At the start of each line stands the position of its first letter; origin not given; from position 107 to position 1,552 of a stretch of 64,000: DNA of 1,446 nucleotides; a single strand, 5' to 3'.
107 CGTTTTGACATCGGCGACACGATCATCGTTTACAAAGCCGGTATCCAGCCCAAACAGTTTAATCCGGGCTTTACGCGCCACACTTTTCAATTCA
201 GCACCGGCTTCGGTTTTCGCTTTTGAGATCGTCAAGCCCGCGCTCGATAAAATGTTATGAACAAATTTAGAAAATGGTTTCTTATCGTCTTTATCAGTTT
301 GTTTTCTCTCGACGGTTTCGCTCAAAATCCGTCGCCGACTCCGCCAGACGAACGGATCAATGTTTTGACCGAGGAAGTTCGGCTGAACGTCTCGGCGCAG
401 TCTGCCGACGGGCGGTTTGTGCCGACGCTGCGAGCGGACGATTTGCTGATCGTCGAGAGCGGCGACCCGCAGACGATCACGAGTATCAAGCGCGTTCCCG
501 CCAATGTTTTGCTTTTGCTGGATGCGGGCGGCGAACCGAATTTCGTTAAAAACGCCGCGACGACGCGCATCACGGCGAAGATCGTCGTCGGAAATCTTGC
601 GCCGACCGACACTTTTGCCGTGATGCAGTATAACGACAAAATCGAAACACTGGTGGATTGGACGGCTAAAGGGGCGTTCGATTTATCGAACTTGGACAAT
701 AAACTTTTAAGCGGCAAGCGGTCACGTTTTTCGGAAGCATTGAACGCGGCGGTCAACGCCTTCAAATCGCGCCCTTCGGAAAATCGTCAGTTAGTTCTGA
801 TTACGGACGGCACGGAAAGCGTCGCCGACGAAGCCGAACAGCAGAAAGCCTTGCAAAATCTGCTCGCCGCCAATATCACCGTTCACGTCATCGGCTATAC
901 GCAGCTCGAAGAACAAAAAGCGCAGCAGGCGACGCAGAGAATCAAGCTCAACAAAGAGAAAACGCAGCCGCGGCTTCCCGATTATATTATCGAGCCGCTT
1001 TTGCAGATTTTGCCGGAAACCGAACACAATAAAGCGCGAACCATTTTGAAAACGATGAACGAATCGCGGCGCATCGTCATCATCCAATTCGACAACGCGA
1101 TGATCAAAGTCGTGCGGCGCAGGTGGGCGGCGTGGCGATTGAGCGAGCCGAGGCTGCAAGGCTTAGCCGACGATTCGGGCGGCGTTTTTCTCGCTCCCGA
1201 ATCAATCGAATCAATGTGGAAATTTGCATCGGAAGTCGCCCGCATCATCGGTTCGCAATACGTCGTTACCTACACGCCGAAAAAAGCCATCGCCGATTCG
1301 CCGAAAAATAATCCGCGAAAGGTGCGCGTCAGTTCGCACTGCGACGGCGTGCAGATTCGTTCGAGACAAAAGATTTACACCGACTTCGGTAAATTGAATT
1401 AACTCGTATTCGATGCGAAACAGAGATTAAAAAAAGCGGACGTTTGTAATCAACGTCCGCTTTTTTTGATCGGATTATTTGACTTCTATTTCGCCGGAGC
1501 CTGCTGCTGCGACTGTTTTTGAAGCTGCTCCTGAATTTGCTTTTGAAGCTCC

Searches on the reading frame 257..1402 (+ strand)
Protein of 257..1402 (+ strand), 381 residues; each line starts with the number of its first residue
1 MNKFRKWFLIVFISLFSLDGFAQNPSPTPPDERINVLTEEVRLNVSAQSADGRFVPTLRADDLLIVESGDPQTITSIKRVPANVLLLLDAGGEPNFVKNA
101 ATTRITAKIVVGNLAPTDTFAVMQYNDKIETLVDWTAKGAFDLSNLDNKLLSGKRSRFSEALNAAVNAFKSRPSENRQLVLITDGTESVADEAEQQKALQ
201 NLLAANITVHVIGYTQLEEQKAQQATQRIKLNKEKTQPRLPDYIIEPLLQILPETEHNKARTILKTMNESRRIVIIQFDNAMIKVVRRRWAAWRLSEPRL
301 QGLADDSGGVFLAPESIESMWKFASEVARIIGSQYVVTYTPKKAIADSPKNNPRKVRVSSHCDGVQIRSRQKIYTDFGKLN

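Call 62: find_encoding_contigs(protein=window:257-1402:+, flank=10000, max_places=2)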
Protein window:257-1402:+ (381 aa): 8 contigs read that carry it; 2 places shown.
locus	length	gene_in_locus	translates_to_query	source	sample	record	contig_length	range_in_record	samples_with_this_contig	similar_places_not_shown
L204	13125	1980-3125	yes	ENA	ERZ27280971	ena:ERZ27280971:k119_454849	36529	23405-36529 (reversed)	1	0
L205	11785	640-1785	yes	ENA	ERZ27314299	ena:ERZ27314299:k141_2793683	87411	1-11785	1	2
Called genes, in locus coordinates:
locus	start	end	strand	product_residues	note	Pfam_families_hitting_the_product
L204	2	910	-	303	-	?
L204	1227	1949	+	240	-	-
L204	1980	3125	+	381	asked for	PF00092:VWA, PF13519:VWA_2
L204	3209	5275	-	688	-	PF13623:SurA_N_2, PF13624:SurA_N_3, PF13616:Rotamase_3 (faint), PF00639:Rotamase, PF13145:Rotamase_2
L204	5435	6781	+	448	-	PF02661:Fic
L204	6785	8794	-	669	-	PF22745:Nlig-Ia, PF01653:DNA_ligase_aden, PF03120:OB_DNA_ligase, PF03119:DNA_ligase_ZBD (weak), PF14520:HHH_5 (faint), PF12826:HHH_2, PF00533:BRCT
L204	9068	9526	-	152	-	PF04657:DMT_YdcZ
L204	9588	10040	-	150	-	PF00383:dCMP_cyt_deam_1, PF14437:MafB19-deam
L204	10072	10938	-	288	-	PF05096:Glu_cyclase_2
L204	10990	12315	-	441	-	PF13743:Thioredoxin_5 (weak), PF13462:Thioredoxin_4, PF01323:DSBA, PF13098:Thioredoxin_2 (faint)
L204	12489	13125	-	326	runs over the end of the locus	PF01497:Peripla_BP_2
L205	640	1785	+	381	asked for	PF00092:VWA, PF13519:VWA_2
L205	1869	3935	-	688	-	PF13623:SurA_N_2, PF13624:SurA_N_3, PF13616:Rotamase_3 (faint), PF00639:Rotamase, PF13145:Rotamase_2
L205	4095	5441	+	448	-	PF02661:Fic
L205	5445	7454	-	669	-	PF22745:Nlig-Ia, PF01653:DNA_ligase_aden, PF03120:OB_DNA_ligase, PF03119:DNA_ligase_ZBD (weak), PF14520:HHH_5 (faint), PF12826:HHH_2, PF00533:BRCT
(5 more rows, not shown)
